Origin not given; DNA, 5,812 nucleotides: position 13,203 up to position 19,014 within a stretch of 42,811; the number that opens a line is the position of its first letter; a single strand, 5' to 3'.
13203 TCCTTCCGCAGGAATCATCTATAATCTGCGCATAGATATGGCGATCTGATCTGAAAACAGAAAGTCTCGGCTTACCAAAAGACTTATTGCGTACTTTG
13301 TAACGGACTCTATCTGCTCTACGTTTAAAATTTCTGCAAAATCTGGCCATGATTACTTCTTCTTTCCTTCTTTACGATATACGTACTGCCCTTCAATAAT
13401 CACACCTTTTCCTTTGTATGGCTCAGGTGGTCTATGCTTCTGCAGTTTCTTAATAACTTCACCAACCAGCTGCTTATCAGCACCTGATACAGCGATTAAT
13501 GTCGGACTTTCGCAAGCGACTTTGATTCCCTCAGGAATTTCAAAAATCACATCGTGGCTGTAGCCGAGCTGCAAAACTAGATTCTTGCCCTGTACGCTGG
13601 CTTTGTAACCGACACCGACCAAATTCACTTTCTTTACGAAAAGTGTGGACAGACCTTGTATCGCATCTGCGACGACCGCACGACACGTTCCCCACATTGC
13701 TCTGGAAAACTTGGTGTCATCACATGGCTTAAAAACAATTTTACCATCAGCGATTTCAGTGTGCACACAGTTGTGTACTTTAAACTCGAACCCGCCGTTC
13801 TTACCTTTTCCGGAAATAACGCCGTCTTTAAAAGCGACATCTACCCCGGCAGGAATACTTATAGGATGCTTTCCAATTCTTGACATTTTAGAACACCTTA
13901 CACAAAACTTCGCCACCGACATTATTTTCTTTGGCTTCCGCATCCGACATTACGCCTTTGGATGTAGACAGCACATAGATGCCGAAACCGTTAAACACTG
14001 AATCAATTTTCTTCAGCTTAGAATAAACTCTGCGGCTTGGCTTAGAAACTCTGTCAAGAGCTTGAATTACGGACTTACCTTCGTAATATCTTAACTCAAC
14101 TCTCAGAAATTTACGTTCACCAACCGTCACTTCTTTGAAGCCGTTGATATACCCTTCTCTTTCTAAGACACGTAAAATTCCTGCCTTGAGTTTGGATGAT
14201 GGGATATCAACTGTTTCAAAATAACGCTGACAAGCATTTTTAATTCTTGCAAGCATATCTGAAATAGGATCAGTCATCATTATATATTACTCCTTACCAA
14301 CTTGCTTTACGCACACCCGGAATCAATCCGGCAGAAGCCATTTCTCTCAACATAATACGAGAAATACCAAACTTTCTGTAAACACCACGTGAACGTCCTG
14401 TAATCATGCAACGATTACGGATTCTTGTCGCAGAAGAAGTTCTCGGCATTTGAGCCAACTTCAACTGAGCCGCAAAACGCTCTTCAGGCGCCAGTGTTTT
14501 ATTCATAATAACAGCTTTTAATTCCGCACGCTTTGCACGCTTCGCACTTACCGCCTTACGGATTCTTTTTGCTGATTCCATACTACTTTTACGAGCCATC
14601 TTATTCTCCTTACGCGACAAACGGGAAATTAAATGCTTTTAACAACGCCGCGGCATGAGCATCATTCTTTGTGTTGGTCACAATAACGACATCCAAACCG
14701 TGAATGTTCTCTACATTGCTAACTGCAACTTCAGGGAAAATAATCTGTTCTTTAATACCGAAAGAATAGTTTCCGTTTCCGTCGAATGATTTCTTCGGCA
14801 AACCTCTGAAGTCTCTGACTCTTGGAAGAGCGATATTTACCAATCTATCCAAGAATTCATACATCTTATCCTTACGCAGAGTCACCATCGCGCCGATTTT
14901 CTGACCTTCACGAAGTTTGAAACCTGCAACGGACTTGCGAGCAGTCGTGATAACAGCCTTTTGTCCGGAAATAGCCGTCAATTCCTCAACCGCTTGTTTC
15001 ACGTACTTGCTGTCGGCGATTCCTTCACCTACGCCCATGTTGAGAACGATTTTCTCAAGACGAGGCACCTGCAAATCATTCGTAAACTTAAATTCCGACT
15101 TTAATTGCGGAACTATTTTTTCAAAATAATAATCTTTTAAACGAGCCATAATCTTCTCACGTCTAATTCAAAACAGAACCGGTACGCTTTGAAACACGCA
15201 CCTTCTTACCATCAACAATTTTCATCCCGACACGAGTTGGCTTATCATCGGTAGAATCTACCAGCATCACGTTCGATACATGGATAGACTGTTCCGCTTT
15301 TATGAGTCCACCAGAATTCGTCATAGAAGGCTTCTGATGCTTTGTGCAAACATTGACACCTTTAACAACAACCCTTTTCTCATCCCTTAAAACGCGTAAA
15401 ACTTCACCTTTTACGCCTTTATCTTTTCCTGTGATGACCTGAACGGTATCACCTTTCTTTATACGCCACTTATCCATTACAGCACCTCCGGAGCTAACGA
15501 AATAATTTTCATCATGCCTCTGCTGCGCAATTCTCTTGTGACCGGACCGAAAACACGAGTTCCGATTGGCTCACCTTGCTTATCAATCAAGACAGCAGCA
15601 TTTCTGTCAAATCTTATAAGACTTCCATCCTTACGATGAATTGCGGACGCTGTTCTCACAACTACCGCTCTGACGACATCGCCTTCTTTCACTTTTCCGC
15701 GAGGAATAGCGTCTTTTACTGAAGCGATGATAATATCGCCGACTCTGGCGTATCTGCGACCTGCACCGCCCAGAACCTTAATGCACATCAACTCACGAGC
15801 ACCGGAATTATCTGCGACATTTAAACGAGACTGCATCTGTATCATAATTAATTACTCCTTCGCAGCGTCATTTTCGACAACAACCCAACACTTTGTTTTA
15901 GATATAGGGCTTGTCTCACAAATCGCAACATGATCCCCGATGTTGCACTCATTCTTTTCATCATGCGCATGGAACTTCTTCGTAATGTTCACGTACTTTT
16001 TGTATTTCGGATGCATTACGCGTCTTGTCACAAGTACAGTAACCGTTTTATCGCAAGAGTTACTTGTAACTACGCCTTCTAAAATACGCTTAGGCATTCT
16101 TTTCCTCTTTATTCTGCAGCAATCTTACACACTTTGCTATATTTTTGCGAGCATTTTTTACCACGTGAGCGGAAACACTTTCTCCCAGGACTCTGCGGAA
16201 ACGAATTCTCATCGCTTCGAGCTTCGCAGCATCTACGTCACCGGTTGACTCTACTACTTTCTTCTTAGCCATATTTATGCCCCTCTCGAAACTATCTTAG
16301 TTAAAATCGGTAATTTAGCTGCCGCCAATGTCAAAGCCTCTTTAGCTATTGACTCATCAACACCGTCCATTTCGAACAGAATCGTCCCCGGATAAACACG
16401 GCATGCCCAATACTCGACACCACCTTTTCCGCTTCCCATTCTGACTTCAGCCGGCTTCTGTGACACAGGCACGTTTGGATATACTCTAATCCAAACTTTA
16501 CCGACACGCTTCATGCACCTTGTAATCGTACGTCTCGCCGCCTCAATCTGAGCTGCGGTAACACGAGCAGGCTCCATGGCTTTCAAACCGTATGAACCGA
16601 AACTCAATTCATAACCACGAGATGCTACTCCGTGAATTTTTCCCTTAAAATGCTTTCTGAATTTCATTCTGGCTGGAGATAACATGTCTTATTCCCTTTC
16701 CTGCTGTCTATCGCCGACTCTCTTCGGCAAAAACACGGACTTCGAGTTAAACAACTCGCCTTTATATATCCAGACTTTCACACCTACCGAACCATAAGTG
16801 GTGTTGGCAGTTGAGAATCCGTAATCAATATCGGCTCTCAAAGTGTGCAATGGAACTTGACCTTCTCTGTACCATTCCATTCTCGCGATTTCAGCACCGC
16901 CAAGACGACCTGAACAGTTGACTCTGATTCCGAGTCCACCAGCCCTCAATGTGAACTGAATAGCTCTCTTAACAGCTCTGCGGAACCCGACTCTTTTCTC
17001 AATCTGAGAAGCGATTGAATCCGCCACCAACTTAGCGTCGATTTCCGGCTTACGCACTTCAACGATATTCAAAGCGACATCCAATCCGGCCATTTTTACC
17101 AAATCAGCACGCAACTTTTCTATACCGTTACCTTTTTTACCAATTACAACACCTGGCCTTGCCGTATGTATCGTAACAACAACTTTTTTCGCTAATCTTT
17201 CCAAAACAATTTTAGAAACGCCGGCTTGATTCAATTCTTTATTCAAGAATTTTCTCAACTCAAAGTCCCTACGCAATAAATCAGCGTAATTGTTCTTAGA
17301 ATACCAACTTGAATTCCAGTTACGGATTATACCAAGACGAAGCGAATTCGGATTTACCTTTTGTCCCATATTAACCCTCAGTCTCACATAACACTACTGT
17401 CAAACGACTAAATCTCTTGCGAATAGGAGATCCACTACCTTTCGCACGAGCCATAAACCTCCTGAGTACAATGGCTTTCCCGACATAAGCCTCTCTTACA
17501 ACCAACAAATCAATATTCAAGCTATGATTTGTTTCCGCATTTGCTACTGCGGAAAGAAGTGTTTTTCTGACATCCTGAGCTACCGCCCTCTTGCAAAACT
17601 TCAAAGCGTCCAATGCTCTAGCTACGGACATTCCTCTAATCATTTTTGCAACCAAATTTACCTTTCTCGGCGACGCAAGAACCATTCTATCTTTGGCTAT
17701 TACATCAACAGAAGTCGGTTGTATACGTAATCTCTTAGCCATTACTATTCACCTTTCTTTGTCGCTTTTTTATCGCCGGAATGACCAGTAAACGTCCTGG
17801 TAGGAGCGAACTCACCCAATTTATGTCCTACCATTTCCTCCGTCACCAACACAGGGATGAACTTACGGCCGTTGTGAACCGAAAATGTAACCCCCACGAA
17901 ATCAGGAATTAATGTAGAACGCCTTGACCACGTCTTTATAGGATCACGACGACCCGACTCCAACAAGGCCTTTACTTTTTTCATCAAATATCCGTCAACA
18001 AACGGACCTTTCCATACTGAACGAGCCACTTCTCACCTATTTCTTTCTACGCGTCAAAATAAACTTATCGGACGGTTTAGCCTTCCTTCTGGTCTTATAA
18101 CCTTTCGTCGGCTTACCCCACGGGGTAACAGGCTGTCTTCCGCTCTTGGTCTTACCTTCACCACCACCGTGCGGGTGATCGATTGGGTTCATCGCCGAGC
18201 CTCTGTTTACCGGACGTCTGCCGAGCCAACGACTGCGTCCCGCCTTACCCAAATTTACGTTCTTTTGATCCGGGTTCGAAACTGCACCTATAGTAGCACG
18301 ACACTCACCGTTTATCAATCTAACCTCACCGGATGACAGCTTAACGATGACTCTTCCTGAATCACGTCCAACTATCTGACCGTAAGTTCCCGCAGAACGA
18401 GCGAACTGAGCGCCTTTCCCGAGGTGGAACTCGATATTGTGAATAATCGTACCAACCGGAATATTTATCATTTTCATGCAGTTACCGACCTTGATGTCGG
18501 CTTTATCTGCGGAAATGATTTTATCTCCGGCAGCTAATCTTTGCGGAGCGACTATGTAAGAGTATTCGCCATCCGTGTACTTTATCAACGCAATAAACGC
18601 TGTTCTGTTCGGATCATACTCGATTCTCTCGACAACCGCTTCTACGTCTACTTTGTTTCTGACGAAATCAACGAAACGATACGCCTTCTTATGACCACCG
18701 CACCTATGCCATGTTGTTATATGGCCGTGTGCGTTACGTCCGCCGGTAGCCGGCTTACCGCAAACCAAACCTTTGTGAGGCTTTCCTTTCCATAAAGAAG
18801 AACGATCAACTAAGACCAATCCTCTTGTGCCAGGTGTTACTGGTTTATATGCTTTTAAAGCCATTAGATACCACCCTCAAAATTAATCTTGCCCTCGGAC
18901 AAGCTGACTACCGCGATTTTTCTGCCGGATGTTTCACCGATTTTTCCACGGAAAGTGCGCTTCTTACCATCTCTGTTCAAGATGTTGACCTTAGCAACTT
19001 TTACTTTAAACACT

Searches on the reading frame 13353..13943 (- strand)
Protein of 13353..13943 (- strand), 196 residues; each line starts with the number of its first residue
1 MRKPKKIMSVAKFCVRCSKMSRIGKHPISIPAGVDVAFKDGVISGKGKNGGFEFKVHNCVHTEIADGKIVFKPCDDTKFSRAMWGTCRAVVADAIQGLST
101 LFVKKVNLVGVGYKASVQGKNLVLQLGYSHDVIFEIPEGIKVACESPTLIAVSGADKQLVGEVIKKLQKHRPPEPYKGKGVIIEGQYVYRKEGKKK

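Call 81: search_protein_families(library=pfam, proteins=[window:13353-13943:-], max_evalue=0.00001)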
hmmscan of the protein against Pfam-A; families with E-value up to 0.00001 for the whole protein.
window:13353-13943:- (196 aa): 1 family
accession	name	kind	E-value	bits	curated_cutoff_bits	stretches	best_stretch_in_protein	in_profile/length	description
PF00347.28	Ribosomal_L6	-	2.1e-28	99.3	27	2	109-181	1-77/80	Ribosomal protein L6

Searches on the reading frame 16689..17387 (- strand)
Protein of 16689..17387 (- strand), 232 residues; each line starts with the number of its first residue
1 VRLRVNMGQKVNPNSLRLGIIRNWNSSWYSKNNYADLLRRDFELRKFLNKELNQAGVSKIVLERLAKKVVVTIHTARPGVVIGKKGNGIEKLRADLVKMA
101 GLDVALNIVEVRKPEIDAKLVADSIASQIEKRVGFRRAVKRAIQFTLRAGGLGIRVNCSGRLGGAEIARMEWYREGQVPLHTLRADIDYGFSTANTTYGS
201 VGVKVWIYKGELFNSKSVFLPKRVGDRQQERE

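Call 81: search_protein_families(library=pfam, proteins=[window:16689-17387:-], max_evalue=0.00001)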
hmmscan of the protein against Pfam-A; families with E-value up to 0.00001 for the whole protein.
window:16689-17387:- (232 aa): 2 families
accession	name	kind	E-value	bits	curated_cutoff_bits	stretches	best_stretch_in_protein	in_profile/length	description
PF00189.25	Ribosomal_S3_C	-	4.8e-36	123.6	34.1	1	125-207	1-83/83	Ribosomal protein S3, C-terminal domain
PF07650.23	KH_2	-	4.5e-19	68.5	22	1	43-115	1-77/78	KH domain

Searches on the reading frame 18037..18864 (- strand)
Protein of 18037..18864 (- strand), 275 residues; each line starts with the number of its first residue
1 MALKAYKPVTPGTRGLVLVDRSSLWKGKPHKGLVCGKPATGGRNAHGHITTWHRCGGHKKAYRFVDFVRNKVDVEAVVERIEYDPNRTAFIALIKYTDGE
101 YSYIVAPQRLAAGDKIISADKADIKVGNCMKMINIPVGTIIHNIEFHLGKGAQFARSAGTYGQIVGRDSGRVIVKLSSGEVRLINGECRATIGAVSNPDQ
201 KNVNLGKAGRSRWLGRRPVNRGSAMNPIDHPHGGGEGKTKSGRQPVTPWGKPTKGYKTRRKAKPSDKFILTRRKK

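Call 81: search_protein_families(library=pfam, proteins=[window:18037-18864:-], max_evalue=0.00001)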
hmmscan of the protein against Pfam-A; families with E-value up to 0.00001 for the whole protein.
window:18037-18864:- (275 aa): 2 families
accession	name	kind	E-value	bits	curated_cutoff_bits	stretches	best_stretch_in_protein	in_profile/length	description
PF03947.24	Ribosomal_L2_C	-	6e-55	185.1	33.7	1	125-250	1-126/126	Ribosomal Proteins L2, C-terminal domain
PF00181.30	Ribosomal_L2_N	-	1.8e-35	121.2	23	1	42-118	1-77/77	Ribosomal Proteins L2, RNA binding N-terminal domain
